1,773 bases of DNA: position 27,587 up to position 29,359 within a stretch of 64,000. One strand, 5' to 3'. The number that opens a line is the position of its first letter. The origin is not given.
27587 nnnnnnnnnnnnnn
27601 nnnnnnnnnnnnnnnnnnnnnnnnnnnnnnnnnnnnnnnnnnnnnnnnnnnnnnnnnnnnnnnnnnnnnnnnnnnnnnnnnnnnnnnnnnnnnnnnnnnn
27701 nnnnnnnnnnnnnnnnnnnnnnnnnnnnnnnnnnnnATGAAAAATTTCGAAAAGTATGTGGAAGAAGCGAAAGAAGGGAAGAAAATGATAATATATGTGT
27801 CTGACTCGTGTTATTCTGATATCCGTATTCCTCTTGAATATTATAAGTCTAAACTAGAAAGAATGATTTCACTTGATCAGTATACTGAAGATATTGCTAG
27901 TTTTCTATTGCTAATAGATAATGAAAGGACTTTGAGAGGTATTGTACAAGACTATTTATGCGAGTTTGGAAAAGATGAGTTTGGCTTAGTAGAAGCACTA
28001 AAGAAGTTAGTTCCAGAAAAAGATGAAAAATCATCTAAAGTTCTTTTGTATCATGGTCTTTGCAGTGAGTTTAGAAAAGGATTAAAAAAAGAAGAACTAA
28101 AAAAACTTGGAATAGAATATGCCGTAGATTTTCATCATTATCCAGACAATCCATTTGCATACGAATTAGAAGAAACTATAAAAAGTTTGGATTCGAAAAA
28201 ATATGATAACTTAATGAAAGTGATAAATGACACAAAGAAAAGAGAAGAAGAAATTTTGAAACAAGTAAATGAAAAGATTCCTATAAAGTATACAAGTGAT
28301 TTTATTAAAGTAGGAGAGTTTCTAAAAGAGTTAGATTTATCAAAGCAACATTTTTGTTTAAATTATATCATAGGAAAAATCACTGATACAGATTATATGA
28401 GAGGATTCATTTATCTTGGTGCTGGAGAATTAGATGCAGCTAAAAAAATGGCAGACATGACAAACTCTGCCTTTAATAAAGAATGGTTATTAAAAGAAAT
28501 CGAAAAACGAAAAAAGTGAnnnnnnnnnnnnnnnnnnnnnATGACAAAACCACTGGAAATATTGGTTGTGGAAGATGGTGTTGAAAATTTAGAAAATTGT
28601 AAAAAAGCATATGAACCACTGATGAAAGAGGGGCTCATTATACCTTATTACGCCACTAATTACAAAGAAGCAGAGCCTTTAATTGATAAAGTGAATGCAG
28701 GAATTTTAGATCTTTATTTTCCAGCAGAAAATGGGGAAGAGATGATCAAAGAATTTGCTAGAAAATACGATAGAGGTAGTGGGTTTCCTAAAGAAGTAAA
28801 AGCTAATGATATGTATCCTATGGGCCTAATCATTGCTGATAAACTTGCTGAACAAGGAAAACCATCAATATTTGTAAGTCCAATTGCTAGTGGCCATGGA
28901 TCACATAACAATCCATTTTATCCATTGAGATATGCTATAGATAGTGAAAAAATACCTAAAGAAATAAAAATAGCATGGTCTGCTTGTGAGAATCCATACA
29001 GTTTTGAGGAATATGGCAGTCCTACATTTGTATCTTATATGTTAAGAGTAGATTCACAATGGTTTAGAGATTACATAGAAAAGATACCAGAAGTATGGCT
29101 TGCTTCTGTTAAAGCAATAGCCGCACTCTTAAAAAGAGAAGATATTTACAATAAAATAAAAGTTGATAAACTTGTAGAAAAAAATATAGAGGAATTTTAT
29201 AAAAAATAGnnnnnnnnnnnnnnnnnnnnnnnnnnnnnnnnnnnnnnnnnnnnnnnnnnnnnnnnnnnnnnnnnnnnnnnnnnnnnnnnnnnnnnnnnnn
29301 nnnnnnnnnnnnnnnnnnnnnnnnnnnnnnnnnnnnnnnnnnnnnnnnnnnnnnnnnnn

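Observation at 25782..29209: TrmB regulator divergent from three unknown genes that share a conserved GC-rich leader and a perfect SD.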

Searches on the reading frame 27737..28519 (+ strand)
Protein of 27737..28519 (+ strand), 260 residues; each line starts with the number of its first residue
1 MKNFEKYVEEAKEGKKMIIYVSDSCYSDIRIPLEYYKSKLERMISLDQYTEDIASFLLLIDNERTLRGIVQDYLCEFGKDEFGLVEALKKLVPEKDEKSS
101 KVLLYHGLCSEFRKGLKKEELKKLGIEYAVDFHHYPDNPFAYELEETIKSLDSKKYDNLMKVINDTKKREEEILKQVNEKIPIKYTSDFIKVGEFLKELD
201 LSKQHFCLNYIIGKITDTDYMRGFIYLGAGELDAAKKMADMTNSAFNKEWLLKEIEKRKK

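Call 6: search_protein_families(library=pfam, proteins=[window:27737-28519:+], max_evalue=0.1)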
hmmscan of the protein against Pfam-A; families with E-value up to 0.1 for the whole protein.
window:27737-28519:+ (260 aa): 2 families
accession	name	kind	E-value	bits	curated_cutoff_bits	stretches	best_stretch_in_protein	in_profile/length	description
PF02982.20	Scytalone_dh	-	0.013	15.8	27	1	145-221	15-92/160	Scytalone dehydratase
PF23135.2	TRI4_N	-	0.048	14.1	27.8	1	38-75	7-43/61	TRI4 N-terminal domain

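Call 12: find_homologous_proteins(query=window:27737-28519:+)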
Query window:27737-28519:+ (260 aa): 2 proteins with E <= 0.001 among 2588 candidates.
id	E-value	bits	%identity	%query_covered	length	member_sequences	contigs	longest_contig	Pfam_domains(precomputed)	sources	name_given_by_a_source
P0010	5.1e-155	532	100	94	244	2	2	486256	-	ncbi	ncbi:MAG: hypothetical protein QW244_01595 [Candidatus Pacearchaeota archaeon]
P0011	2.1e-147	507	92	100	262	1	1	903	-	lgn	-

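Call 24: find_encoding_contigs(protein=P0011, flank=10000)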
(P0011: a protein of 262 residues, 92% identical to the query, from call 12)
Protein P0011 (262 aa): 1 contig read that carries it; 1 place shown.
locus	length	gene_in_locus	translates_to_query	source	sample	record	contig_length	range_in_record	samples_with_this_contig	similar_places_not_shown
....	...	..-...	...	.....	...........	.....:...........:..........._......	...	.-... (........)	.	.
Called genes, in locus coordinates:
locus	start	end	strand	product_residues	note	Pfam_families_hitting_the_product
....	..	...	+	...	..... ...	-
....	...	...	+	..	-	?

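Call 54: search_protein_families(library=padloc, proteins=[window:27737-28519:+], max_evalue=0.1)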
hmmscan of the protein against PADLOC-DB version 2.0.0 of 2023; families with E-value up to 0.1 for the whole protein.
window:27737-28519:+ (260 aa): 1 family
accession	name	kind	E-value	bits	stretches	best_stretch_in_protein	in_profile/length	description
PDLC02497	BrxF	-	0.003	15.4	1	143-218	6-80/158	BrxF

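Call 55: search_protein_families(library=phrogs, proteins=[window:27737-28519:+], max_evalue=0.1)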
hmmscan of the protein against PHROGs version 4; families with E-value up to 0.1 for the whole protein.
window:27737-28519:+ (260 aa): 0 families

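Call 72: search_protein_representatives(protein=window:27737-28519:+)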
Query: 260 residues. Proteins with E-value up to 0.001 (for the whole library): 2; up to 1e-10: 2; up to 1e-30: 1. The best 2 are listed.
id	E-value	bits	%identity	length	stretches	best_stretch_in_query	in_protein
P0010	1.6e-155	532.0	100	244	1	17-260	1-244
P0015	9.9e-19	84.0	44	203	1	53-259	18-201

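Call 74: find_encoding_contigs(protein=P0015, flank=10000)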
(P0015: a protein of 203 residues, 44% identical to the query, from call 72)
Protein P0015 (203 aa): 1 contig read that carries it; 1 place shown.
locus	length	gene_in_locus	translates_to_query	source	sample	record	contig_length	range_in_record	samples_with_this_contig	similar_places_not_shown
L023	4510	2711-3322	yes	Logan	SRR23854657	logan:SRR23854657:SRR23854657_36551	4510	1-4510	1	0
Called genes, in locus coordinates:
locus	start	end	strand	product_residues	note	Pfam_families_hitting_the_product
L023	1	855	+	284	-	?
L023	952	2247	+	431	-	PF01336:tRNA_anti-codon, PF00152:tRNA-synt_2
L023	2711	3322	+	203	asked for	-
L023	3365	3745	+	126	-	PF13273:DUF4064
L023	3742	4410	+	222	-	PF13483:Lactamase_B_3, PF12706:Lactamase_B_2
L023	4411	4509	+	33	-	?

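Call 76: search_protein_families(library=ncbifam, proteins=[window:27737-28519:+], max_evalue=0.1)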
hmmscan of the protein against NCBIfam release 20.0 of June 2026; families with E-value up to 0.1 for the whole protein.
window:27737-28519:+ (260 aa): 1 family
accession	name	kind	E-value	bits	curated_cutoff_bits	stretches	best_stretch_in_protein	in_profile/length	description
NF033453.1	BREX_3_BrxF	hypoth_equivalog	0.069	12.8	50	0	143-219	3-77/149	BREX-3 system P-loop-containing protein BrxF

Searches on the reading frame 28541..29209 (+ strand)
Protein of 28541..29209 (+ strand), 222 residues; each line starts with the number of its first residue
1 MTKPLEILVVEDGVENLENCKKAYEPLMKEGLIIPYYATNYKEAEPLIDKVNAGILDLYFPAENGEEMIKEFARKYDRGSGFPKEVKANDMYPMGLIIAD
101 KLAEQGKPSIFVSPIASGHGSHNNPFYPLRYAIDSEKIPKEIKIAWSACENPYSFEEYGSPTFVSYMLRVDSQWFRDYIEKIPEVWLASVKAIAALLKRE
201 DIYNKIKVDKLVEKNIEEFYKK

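Call 6: search_protein_families(library=pfam, proteins=[window:28541-29209:+], max_evalue=0.1)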
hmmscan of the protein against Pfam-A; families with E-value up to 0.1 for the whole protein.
window:28541-29209:+ (222 aa): 0 families

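Call 13: find_homologous_proteins(query=window:28541-29209:+)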
Query window:28541-29209:+ (222 aa): 3 proteins with E <= 0.001 among 172 candidates.
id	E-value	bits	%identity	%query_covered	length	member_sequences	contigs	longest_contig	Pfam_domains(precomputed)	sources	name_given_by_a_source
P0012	2.5e-136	470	100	94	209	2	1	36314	-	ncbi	ncbi:MAG: hypothetical protein QW377_01370, partial [Candidatus Pacearchaeota archaeon]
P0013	1.8e-109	382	81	99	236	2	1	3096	-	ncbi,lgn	ncbi:MAG: hypothetical protein QXG83_02670 [Candidatus Pacearchaeota archaeon]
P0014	2.9e-51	192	50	96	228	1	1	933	-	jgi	jgi:CheY-like chemotaxis protein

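Call 27: find_encoding_contigs(protein=P0013, flank=10000)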
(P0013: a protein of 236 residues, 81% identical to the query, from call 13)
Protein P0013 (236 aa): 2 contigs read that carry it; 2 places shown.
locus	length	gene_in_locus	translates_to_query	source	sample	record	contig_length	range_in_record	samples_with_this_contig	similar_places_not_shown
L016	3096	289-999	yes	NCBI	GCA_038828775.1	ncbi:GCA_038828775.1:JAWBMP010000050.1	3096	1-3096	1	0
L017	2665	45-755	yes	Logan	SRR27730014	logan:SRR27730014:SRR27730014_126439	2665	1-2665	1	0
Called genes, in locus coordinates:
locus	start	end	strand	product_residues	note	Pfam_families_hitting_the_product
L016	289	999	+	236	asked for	-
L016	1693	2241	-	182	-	PF00352:TBP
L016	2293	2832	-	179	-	PF13207:AAA_17, PF13238:AAA_18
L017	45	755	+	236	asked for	-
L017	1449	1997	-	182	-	PF00352:TBP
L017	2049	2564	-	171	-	PF13207:AAA_17, PF13238:AAA_18 (weak)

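Call 34: find_encoding_contigs(protein=P0014, flank=8000)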
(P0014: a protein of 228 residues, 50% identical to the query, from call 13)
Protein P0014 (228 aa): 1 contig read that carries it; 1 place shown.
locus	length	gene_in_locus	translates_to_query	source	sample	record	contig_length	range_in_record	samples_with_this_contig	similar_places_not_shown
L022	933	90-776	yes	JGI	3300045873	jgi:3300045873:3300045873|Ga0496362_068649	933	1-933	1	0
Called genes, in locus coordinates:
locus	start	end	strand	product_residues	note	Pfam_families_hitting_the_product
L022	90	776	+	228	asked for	-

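Call 41: search_protein_families(library=pfam, proteins=[P0013, P0014], max_evalue=0.05)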
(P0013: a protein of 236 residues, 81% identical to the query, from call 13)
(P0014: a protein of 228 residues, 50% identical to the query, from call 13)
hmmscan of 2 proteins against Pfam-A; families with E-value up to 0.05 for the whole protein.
P0013 (236 aa): 1 family
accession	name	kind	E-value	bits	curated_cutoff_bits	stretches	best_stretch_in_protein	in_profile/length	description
PF00072.30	Response_reg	-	0.0057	17.3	30.2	1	8-76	1-67/111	Response regulator receiver domain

P0014 (228 aa): 0 families

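Call 54: search_protein_families(library=padloc, proteins=[window:28541-29209:+], max_evalue=0.1)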
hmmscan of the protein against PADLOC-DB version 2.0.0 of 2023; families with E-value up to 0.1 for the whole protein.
window:28541-29209:+ (222 aa): 1 family
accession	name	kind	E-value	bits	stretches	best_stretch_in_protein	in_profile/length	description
PDLC03711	HEase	-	0.0055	13.5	1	13-75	173-235/389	homing endonuclease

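Call 55: search_protein_families(library=phrogs, proteins=[window:28541-29209:+], max_evalue=0.1)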
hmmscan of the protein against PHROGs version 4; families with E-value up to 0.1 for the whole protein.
window:28541-29209:+ (222 aa): 2 families
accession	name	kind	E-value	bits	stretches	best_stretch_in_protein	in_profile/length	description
phrog_731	-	unknown function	0.014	15.8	1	6-75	3-70/227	-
phrog_2406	-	unknown function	0.044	14.7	0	1-25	1-25/47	-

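Call 56: predict_structure(alignment_id=A3)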
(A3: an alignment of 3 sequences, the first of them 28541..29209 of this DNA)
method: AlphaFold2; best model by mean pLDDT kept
length: 222 residues; sequences in the alignment: 3
mean_pLDDT: 76.5   pTM: 0.80
mean pLDDT of the five models: 76.5, 75.8, 71.9, 69.3, 52.0
residues with pLDDT >= 90: 70; 70-90: 83; 50-70: 36; < 50: 33
segments of 3 or more residues with pLDDT < 50: 116-122, 151-175
pLDDT, mean of each block of 10 residues (from residue 1): 89 86 95 96 96 90 86 75 62 88 93 56 58 74 70 39 45 50 81 91 89 76 68
secondary structure, 60 per line:
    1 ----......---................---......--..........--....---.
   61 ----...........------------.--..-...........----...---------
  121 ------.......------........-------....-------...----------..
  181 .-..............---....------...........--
elements in order: E5-10 H14-29 E33-38 H41-50 E53-56 H65-75 H94-104 E109-111 H127-133 H140-147 H155-158 H183-196 H200-203 H210-220

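Call 59: fold_search(model_id=the predicted structure, library=pdb)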
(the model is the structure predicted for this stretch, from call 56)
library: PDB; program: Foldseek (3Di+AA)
matches with E <= 10: 1578; with E <= 0.001: 0
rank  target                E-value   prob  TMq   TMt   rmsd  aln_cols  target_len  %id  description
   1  5o8y_H                2.8e-03  0.80  0.27  0.29  21.4       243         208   12  Conformational dynamism for DNA interaction in Salmonella typhimurium RcsB response regulator. (released 2017-11-15)
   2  5o8y_A                5.6e-03  0.63  0.25  0.27  21.4       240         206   11  Conformational dynamism for DNA interaction in Salmonella typhimurium RcsB response regulator. (released 2017-11-15)
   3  5o8z_B                7.4e-03  0.47  0.24  0.26  18.8       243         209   13  Conformational dynamism for DNA interaction in Salmonella typhimurium RcsB response regulator. (released 2017-11-15)
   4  6eo3_A                8.3e-03  0.69  0.29  0.31  21.2       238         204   14  Conformational dynamism for DNA interaction in Salmonella typhimurium RcsB response regulator. S207C P212121 (released 2017-11-15)
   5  3jte                  8.8e-03  0.94  0.25  0.40  10.6       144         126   15  Crystal structure of response regulator receiver domain Protein from clostridium thermocellum (released 2009-09-22)
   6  4hnr                  9.3e-03  0.96  0.26  0.45  10.3       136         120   15  High resolution structure of Chemotaxis response regulator CheY4 of Vibrio cholerae (released 2013-10-02)
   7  8xat_B                1.2e-02  0.92  0.35  0.40  17.4       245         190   11  Crystal structure of AtARR1(RD-DBD) (released 2024-01-24)
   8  3bre_B                1.4e-02  0.98  0.35  0.25   9.0       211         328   14  Crystal Structure of P.aeruginosa PA3702 (released 2008-04-01)
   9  1u8t_B                1.4e-02  0.91  0.27  0.42  11.1       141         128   16  Crystal structure of CheY D13K Y106W alone and in complex with a FliM peptide (released 2004-10-05)
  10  5o8z_A                1.4e-02  0.63  0.27  0.29  19.7       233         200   13  Conformational dynamism for DNA interaction in Salmonella typhimurium RcsB response regulator. (released 2017-11-15)
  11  8zwn_C                1.5e-02  0.57  0.26  0.28  18.3       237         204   15  Crystal structure of DNA-binding transcriptional activator EvgA from Escherichia coli str. K-12 substr. MG1655 (released 2025-06-18)
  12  6eo2                  1.6e-02  0.51  0.27  0.28  21.8       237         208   11  Conformational dynamism for DNA interaction in Salmonella typhimurium RcsB response regulator. S207C crossed (released 2017-11-15)
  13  5o8y_C                1.7e-02  0.30  0.23  0.25  21.5       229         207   13  Conformational dynamism for DNA interaction in Salmonella typhimurium RcsB response regulator. (released 2017-11-15)
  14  4hns                  1.9e-02  0.99  0.33  0.52   5.0       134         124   15  Crystal structure of activated CheY3 of Vibrio cholerae (released 2013-10-02)
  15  4cbv_D                1.9e-02  0.96  0.33  0.29  10.8       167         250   12  X-ray structure of full-length ComE from Streptococcus pneumoniae. (released 2014-02-12)
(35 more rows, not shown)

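Call 68: search_solved_structures(query=A3, max_evalue=1)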
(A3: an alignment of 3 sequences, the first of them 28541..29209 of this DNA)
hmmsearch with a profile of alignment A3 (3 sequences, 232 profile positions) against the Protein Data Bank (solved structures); distinct sequences matched with E-value up to 1: 11.
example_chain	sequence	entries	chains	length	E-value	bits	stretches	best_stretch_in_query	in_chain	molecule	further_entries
3n0p_A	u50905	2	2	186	0.039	16.5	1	61-143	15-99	Prolactin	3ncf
3n06_A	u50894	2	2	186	0.087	15.4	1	60-143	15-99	Prolactin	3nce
3mzg_A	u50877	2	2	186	0.09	15.3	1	64-143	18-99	Prolactin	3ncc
3d48_P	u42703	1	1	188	0.09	15.3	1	64-143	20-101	Prolactin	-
2q98_A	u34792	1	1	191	0.093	15.3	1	64-143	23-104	Prolactin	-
3ew3_A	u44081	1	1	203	0.094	15.3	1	59-143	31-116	Prolactin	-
3ncb_A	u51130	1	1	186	0.096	15.2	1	64-143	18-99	Prolactin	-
1rw5_A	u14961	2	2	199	0.11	15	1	64-143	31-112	Prolactin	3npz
3f6p_A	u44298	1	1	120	0.13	14.7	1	30-81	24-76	Transcriptional regulatory protein yycF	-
2zwm_A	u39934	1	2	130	0.16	14.5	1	30-81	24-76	Transcriptional regulatory protein yycF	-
3h2z_A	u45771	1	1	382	0.17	14.4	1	128-193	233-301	Mannitol-1-phosphate 5-dehydrogenase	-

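Call 76: search_protein_families(library=ncbifam, proteins=[window:28541-29209:+], max_evalue=0.1)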
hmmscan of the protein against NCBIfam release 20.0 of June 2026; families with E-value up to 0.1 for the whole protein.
window:28541-29209:+ (222 aa): 0 families

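Call 89: find_related_loci(query=A3, collection=viral_contigs, flank=6000)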
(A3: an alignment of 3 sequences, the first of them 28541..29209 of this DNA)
Query A3 (222 aa) in viral_contigs; peptide patterns used: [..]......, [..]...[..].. (x = any residue, [..] = any of these).
600 stretches matched a pattern, but none encodes a relative of the query by tblastn (E <= 1e-3).
